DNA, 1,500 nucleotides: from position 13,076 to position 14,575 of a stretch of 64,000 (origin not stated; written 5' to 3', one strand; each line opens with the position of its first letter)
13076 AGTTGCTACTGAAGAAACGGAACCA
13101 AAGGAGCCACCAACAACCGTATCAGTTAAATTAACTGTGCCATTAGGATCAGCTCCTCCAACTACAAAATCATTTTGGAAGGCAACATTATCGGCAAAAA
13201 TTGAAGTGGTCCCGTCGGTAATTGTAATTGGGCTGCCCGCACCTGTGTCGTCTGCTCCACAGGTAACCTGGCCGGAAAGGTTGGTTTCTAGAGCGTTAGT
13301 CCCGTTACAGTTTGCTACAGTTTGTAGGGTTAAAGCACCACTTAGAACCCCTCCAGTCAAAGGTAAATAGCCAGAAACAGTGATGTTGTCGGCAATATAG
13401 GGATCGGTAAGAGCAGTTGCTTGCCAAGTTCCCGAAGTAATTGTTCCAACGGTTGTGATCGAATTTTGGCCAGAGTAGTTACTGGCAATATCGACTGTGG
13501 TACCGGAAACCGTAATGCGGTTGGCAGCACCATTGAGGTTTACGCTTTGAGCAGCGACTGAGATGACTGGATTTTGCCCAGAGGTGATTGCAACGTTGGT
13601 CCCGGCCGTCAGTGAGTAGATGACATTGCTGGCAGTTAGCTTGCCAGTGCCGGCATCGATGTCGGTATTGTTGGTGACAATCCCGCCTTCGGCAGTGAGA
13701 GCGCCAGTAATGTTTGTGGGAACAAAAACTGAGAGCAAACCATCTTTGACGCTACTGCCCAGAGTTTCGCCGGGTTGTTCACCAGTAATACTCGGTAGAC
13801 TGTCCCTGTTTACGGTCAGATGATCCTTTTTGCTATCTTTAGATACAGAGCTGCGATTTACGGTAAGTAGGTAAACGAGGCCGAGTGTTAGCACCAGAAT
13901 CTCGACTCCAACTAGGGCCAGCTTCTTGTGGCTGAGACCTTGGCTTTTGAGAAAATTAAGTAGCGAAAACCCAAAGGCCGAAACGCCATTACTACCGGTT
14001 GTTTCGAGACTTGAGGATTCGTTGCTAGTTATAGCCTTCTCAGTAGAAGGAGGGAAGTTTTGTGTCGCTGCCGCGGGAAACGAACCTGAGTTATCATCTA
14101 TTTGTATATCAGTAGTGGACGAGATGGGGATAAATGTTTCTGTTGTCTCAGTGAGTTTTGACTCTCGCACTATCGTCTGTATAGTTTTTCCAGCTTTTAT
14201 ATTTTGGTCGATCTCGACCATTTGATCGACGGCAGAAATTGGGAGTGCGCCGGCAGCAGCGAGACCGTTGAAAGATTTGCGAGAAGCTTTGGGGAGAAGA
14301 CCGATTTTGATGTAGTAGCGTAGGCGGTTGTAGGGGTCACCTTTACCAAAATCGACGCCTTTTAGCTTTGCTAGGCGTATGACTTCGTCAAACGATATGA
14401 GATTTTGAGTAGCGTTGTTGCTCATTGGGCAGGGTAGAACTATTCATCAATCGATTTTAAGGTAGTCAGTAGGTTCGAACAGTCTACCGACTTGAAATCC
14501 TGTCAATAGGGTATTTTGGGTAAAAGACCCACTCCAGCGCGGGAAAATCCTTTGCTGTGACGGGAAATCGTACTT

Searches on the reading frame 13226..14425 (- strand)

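Call 7: search_protein_families(library=pfam, proteins=[window:13226-14425:-], max_evalue=10)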
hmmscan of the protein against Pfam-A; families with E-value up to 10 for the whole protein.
window:13226-14425:- (400 aa): 2 families
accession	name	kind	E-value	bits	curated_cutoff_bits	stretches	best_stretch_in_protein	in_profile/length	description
PF00376.29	MerR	-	0.0098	16.1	28.2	1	35-50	16-31/38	MerR family regulatory protein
PF10315.14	Aim19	-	0.02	15.7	29.5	1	240-278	51-89/119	Altered inheritance of mitochondria protein 19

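Call 8: search_protein_families(library=ncbifam, proteins=[window:13226-14425:-], max_evalue=1)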
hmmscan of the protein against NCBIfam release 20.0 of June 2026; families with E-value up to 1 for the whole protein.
window:13226-14425:- (400 aa): 0 families

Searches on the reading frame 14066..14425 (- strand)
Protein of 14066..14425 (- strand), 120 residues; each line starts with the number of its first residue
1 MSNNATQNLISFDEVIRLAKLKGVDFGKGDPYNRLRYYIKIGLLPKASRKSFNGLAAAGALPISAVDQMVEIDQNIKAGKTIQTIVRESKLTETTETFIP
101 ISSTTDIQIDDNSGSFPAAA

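Call 7: search_protein_families(library=pfam, proteins=[window:14066-14425:-], max_evalue=10)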
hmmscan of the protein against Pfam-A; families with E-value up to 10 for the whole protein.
window:14066-14425:- (120 aa): 1 family
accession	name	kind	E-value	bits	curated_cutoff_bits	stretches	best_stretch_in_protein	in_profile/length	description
PF00376.29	MerR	-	0.002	18.4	28.2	1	35-50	16-31/38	MerR family regulatory protein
